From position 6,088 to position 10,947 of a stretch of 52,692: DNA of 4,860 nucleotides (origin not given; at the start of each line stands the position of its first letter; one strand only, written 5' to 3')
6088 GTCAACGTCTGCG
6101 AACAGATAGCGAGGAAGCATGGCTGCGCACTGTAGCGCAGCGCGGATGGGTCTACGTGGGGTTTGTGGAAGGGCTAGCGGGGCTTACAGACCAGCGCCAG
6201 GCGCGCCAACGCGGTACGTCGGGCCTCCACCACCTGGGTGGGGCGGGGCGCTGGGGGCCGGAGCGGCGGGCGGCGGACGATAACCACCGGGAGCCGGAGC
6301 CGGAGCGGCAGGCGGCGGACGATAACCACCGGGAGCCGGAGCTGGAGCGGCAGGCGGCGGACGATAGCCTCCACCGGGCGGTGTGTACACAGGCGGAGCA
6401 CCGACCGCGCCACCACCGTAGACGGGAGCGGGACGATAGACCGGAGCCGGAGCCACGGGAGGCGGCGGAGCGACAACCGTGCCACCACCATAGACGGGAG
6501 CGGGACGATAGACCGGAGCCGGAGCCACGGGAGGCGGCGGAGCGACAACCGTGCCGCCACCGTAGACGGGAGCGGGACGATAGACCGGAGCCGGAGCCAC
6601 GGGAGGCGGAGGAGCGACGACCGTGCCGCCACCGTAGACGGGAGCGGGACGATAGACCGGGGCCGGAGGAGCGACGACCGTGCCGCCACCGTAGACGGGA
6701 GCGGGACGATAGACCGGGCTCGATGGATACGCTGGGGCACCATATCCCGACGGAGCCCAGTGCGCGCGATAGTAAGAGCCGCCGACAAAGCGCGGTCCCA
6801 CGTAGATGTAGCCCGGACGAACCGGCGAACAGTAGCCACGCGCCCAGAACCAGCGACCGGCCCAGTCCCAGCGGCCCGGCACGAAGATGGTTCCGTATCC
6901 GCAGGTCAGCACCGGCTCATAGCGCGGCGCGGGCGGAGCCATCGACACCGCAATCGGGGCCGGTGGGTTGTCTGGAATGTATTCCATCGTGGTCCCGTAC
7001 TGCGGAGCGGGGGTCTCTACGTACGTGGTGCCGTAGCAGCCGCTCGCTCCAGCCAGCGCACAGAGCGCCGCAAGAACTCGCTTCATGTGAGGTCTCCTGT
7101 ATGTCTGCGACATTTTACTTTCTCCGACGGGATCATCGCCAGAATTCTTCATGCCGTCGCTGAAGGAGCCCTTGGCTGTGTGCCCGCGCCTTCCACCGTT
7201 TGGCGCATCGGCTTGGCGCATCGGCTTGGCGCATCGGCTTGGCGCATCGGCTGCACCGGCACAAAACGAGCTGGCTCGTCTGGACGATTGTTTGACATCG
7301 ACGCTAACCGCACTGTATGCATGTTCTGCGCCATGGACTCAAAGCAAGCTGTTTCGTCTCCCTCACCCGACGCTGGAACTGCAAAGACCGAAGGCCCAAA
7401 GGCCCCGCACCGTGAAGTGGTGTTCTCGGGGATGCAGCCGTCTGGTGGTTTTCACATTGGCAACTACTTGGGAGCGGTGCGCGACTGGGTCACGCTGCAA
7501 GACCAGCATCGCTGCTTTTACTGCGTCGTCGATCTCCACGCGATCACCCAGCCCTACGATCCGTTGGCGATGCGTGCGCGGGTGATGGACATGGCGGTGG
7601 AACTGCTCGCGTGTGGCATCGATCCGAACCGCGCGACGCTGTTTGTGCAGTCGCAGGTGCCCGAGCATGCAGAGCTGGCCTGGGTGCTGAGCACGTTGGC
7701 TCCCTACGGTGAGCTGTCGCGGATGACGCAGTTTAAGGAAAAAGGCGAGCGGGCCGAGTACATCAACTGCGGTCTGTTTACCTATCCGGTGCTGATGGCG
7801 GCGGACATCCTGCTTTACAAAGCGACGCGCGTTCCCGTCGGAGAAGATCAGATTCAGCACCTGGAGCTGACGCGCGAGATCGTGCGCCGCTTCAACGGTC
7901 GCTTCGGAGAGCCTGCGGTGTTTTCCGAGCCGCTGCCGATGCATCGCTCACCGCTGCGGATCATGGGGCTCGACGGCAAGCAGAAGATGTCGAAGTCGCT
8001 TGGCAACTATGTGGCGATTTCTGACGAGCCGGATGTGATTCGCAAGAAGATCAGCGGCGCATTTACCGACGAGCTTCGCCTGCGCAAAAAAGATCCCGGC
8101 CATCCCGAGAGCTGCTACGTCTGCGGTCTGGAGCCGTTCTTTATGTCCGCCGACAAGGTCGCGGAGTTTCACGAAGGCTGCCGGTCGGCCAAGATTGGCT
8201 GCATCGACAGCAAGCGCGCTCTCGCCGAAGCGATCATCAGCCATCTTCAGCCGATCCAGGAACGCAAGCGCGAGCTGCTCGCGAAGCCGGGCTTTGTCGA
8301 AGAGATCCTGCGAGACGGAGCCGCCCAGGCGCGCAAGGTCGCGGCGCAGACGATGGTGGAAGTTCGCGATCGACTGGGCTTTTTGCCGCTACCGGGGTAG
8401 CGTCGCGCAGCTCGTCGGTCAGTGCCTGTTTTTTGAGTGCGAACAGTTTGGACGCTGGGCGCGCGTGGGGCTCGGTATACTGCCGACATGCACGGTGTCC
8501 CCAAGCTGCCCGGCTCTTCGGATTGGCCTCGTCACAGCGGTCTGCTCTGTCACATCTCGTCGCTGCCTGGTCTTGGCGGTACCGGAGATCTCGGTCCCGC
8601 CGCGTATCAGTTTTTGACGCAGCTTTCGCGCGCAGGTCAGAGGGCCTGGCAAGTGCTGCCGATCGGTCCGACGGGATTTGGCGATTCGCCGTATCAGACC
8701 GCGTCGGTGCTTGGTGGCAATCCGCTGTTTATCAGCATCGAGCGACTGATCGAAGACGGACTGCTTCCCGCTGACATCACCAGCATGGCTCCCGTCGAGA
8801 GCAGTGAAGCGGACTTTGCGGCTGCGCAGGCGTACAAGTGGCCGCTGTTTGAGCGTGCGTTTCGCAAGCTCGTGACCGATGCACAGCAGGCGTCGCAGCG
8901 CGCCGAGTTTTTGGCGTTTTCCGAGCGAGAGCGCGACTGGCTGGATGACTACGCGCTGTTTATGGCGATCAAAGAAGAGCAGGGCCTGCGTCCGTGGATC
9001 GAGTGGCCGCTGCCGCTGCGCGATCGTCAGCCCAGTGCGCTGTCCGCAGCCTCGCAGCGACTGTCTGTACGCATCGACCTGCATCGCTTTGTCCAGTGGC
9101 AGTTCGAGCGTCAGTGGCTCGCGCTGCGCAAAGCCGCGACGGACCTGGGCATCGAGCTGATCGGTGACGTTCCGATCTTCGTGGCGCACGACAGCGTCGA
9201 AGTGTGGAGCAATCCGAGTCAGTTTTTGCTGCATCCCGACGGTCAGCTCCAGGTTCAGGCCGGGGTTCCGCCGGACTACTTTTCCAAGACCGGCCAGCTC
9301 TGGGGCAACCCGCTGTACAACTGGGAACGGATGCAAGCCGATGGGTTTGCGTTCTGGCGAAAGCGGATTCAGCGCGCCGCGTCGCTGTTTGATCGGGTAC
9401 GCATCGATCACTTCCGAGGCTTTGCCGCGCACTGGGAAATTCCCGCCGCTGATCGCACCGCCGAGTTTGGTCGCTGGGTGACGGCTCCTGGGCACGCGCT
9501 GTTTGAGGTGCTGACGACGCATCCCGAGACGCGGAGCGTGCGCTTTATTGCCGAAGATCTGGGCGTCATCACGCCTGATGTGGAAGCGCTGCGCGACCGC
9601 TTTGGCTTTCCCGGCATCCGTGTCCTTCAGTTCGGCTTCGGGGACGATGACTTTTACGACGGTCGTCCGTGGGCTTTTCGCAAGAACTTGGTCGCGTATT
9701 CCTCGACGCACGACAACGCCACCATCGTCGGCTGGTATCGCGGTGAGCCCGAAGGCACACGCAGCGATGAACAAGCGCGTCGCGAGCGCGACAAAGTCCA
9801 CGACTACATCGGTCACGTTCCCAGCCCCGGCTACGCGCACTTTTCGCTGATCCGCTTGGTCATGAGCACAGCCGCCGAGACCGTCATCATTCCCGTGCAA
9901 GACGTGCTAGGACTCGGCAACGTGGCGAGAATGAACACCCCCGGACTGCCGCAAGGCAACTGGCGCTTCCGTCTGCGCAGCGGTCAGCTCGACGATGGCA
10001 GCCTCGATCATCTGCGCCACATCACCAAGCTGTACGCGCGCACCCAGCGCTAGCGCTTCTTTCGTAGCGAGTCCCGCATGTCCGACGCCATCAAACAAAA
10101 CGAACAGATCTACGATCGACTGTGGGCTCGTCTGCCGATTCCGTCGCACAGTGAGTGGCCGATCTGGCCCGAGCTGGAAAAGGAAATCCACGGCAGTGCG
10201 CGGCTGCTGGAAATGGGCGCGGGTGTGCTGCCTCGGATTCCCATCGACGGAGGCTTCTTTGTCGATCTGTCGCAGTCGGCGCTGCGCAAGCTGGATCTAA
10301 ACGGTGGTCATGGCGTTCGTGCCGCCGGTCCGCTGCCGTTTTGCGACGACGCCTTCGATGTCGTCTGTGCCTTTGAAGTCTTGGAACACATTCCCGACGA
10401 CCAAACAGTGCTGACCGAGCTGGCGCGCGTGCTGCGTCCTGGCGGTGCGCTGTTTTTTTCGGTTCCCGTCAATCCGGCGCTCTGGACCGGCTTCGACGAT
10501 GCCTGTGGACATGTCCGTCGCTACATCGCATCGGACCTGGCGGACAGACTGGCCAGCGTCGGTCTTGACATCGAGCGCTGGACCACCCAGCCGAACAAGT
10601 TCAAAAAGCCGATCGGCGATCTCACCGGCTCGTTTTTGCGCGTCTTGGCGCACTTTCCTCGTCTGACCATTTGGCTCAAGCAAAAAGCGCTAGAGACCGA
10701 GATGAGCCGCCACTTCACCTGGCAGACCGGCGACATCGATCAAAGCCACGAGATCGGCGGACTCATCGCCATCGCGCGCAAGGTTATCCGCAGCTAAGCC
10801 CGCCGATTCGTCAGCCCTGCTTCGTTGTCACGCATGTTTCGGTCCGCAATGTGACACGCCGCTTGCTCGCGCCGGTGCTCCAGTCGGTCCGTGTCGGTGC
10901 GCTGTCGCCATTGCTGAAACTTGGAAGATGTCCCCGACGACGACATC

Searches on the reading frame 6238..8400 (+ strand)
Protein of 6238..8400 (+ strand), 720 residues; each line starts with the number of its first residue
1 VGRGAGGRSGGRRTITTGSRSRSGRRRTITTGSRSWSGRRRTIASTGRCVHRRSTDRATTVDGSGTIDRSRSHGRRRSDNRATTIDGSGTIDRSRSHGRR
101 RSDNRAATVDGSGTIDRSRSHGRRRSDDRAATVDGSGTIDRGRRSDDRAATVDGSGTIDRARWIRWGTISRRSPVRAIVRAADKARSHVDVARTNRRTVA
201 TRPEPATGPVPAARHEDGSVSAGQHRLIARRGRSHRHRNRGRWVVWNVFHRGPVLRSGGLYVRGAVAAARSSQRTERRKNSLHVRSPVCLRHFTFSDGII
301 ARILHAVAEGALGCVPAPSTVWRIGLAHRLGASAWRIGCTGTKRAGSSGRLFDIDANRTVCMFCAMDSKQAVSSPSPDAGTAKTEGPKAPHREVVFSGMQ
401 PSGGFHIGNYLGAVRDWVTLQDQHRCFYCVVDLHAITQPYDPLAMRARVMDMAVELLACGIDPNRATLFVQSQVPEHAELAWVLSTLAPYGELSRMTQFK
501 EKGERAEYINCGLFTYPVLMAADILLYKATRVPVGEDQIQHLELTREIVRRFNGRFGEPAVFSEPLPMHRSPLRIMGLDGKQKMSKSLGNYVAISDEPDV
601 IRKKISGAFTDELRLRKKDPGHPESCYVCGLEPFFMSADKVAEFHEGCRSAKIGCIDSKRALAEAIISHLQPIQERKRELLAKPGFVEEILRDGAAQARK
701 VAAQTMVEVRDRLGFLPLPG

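Call 71: search_protein_families(library=pfam, proteins=[window:6238-8400:+], max_evalue=0.00001)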
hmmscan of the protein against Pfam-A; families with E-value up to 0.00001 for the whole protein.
window:6238-8400:+ (720 aa): 1 family
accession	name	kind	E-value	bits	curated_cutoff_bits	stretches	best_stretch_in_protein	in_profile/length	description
PF00579.31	tRNA-synt_1b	-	3.1e-70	237.2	21.1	1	394-671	7-292/292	tRNA synthetases class I (W and Y)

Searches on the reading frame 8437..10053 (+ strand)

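Call 71: search_protein_families(library=pfam, proteins=[window:8437-10053:+], max_evalue=0.00001)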
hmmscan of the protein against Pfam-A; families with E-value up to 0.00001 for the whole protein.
window:8437-10053:+ (538 aa): 1 family
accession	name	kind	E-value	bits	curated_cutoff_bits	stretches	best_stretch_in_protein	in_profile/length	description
PF02446.23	Glyco_hydro_77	-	3.3e-158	527.8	25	1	39-518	2-464/465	4-alpha-glucanotransferase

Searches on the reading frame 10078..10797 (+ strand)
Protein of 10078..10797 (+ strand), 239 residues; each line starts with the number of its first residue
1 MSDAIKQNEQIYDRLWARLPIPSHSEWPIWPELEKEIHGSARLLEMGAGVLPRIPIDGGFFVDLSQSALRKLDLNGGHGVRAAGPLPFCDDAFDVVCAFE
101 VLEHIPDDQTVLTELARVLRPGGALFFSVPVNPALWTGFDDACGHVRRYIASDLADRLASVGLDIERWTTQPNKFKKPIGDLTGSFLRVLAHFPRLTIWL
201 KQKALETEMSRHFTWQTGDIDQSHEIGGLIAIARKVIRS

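Call 71: search_protein_families(library=pfam, proteins=[window:10078-10797:+], max_evalue=0.00001)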
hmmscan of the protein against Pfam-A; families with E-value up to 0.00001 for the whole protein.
window:10078-10797:+ (239 aa): 6 families
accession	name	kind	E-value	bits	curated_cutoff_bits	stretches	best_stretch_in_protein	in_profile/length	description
PF08241.18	Methyltransf_11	-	2.2e-12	47.9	21.2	1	62-127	24-95/95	Methyltransferase domain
PF13489.12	Methyltransf_23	-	3.3e-11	43.6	27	1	90-165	79-161/164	Methyltransferase domain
PF08242.18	Methyltransf_12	-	3.4e-08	34.6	30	1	61-125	25-98/98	Methyltransferase domain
PF13649.12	Methyltransf_25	-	1.1e-07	32.9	27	1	80-123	52-97/97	Methyltransferase domain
PF13847.12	Methyltransf_31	-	8.5e-07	29.2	27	1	86-131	66-113/145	Methyltransferase domain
PF01209.24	Ubie_methyltran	-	3.3e-06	27.1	20.1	1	83-140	107-167/233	ubiE/COQ5 methyltransferase family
